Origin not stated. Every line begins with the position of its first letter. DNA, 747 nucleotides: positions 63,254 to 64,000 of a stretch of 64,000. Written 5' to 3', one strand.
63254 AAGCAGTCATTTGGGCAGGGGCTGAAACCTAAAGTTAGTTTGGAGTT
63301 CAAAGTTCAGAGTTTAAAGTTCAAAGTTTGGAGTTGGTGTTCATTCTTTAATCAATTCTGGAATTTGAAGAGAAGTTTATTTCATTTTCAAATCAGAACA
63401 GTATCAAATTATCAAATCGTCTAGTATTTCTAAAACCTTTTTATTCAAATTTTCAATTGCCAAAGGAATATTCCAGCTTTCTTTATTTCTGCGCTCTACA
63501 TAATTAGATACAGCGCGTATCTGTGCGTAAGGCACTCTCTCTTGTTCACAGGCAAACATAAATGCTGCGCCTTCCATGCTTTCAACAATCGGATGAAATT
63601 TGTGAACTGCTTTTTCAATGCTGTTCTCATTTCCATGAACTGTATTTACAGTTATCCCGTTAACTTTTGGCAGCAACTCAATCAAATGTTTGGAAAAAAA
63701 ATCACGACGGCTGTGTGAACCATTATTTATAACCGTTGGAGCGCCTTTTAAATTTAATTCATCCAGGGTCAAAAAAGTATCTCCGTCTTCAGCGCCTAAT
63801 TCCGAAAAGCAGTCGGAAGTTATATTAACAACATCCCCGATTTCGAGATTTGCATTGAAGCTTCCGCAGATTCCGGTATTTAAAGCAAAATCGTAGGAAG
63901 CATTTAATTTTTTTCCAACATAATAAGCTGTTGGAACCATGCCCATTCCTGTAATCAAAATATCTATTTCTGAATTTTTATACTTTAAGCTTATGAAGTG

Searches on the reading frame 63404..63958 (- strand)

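Call 95: search_protein_families(library=pfam, proteins=[window:63404-63958:-], max_evalue=0.001)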
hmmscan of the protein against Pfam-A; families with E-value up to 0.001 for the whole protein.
window:63404-63958:- (184 aa): 1 family
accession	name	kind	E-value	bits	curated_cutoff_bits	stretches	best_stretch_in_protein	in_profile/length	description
PF01048.26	PNP_UDP_1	-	1.7e-12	47.7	25.1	1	3-179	49-228/233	Phosphorylase superfamily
